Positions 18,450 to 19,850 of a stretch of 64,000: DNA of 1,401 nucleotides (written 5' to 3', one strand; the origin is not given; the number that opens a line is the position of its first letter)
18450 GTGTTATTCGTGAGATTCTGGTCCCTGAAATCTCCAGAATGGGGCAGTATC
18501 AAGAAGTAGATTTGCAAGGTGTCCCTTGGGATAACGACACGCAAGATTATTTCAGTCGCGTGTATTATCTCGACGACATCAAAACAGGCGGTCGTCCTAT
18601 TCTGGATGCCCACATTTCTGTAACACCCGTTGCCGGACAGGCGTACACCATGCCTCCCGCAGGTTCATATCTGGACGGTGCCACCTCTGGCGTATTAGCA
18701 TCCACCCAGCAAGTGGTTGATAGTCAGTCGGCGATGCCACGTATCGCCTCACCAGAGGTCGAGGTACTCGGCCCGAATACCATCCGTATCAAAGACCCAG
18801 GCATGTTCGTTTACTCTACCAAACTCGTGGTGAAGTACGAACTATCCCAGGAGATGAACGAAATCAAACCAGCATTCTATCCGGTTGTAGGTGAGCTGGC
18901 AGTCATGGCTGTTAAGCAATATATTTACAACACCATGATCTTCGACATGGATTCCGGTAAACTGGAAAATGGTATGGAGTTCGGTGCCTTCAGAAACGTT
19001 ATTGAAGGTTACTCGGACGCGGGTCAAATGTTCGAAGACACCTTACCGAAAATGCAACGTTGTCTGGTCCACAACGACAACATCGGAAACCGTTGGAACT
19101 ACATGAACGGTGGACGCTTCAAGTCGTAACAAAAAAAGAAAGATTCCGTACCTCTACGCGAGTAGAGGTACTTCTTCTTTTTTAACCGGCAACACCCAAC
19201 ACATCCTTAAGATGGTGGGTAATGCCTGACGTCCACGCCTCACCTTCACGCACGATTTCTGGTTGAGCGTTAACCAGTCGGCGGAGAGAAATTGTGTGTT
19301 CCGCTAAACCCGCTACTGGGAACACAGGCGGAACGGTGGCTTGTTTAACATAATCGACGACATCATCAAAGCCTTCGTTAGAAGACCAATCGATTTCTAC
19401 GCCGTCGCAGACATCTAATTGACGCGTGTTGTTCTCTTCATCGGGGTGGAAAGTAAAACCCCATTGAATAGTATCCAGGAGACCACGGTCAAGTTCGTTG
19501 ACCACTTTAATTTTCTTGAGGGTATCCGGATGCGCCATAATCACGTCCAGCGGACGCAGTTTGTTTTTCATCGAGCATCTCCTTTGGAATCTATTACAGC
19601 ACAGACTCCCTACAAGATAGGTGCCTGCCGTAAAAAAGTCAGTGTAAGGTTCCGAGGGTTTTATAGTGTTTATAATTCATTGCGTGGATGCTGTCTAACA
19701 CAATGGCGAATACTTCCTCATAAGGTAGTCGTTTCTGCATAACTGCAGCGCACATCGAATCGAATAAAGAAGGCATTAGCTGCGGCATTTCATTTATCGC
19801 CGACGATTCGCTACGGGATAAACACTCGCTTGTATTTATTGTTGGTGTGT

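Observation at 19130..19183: Family of near-perfect hairpin terminators with UUCG or GNRA tetraloops, several bidirectional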

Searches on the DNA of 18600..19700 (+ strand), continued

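Call 39: get_annotated_region(hit=H66, flank=14000)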
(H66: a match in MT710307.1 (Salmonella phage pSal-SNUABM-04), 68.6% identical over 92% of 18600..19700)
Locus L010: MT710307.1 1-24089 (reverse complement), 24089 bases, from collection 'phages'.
description: Salmonella phage pSal-SNUABM-04, complete genome.
organism: Salmonella phage pSal-SNUABM-04 (NCBI taxid 2759192)
taxonomy: Viruses; Duplodnaviria; Heunggongvirae; Uroviricota; Caudoviricetes; Machinavirus
host: Salmonella enterica Sal-SNUABM-svn1; source: -; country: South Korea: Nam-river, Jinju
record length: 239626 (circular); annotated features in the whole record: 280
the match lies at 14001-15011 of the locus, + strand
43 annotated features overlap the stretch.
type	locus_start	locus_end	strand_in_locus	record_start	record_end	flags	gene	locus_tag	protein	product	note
CDS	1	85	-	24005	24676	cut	-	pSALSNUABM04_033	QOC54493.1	hypothetical protein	-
CDS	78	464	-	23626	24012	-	-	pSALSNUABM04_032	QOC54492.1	hypothetical protein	-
CDS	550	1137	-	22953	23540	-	-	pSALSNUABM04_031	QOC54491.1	hypothetical protein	-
CDS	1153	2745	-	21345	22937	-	-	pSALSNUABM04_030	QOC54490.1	putative DNA-directed RNA polymerase beta subunit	largest ubunit (beta') of bacterial DNA-dependent RNA polymerase N-terminal domain (cd01609); CDD_v3.18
CDS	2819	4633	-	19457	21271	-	-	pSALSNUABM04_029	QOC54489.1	hypothetical protein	-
CDS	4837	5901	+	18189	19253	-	-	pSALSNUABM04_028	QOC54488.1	hypothetical protein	-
CDS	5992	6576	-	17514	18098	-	-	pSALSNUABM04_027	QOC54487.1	hypothetical protein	-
CDS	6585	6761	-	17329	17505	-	-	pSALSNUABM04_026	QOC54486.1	hypothetical protein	-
CDS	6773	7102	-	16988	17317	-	-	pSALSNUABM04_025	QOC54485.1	hypothetical protein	-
CDS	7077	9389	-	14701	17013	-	-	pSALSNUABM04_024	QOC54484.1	hypothetical protein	POLBc_alpha; DNA polymerase type-B alpha subfamily catalytic domain (cd05532) containing protein; CDD_v3.18, DNA_pol_B; ...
CDS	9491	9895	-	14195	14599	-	-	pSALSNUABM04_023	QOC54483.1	hypothetical protein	-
CDS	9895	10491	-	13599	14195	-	-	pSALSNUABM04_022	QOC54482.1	hypothetical protein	-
CDS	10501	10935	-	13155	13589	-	-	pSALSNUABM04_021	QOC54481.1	hypothetical protein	-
CDS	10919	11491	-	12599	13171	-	-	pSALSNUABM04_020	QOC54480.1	hypothetical protein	-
CDS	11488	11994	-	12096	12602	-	-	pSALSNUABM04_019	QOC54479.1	hypothetical protein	-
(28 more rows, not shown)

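Call 40: get_annotated_region(hit=H68, flank=14000)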
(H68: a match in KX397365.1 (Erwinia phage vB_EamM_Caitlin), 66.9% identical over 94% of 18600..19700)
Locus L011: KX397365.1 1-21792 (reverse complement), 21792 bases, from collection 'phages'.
description: Erwinia phage vB_EamM_Caitlin, complete genome.
organism: Erwinia phage vB_EamM_Caitlin (NCBI taxid 1883379)
taxonomy: Viruses; Duplodnaviria; Heunggongvirae; Uroviricota; Caudoviricetes; Machinavirus
host: Erwinia amylovora ATCC 29780; source: branches and blossoms; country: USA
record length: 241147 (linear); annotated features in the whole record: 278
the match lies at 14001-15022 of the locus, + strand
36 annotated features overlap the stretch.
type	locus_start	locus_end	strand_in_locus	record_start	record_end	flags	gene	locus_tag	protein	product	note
CDS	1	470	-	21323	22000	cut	-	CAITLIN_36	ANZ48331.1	hypothetical protein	gp36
CDS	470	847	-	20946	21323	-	-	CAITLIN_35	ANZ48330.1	hypothetical protein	gp35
CDS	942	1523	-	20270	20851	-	-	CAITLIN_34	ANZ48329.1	hypothetical protein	gp34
CDS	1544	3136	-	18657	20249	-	-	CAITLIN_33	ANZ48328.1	putative DNA-directed RNA polymerase beta subunit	gp33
CDS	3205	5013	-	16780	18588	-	-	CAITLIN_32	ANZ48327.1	hypothetical protein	gp32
CDS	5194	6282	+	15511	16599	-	-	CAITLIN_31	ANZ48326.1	hypothetical protein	gp31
CDS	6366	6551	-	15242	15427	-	-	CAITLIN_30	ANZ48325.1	hypothetical protein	gp30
CDS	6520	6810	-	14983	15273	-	-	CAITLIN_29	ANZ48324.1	hypothetical protein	gp29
CDS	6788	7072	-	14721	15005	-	-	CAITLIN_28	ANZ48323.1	hypothetical protein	gp28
CDS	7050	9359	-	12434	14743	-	-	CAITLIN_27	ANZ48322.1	hypothetical protein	gp27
CDS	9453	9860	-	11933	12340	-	-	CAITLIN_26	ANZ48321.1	hypothetical protein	gp26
CDS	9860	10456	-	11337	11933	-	-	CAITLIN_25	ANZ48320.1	hypothetical protein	gp25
CDS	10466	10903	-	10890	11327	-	-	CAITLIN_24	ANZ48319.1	hypothetical protein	gp24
CDS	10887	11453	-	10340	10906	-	-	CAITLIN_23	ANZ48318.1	hypothetical protein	gp23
CDS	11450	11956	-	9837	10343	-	-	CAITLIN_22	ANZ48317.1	hypothetical protein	gp22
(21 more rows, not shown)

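Call 41: get_annotated_region(hit=H74, flank=14000)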
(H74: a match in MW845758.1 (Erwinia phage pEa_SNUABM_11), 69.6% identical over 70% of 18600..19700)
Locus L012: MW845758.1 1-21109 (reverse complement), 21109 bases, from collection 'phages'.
description: Erwinia phage pEa_SNUABM_11, complete genome.
organism: Erwinia phage pEa_SNUABM_11 (NCBI taxid 2859245)
taxonomy: Viruses; Duplodnaviria; Heunggongvirae; Uroviricota; Caudoviricetes; Wellingtonvirus
host: Erwinia amylovora; source: stream water; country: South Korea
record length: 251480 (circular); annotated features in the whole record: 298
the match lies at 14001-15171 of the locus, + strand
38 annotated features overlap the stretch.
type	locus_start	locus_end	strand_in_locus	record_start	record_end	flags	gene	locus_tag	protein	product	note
CDS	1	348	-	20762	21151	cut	-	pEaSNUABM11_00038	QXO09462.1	hypothetical protein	-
CDS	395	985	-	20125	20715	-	-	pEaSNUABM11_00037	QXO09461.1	hypothetical protein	-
CDS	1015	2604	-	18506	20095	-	-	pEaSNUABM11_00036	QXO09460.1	hypothetical protein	-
CDS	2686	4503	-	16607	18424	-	-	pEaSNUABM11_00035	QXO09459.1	hypothetical protein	-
CDS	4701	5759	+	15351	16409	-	-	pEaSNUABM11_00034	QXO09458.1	hypothetical protein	-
CDS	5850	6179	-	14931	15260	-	-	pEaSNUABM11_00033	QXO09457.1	hypothetical protein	-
CDS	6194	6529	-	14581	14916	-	-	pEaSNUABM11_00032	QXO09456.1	hypothetical protein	-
CDS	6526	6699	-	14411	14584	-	-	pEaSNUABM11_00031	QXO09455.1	hypothetical protein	-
CDS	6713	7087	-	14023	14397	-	-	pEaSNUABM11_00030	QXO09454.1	hypothetical protein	-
CDS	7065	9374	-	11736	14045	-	-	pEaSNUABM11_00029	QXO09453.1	hypothetical protein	-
CDS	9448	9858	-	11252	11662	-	-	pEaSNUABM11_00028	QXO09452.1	hypothetical protein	-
CDS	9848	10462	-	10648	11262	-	-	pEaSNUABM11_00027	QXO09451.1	hypothetical protein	-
CDS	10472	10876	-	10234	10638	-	-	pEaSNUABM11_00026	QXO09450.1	hypothetical protein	-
CDS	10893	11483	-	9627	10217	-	-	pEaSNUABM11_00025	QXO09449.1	hypothetical protein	-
CDS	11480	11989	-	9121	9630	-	-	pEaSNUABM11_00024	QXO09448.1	hypothetical protein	-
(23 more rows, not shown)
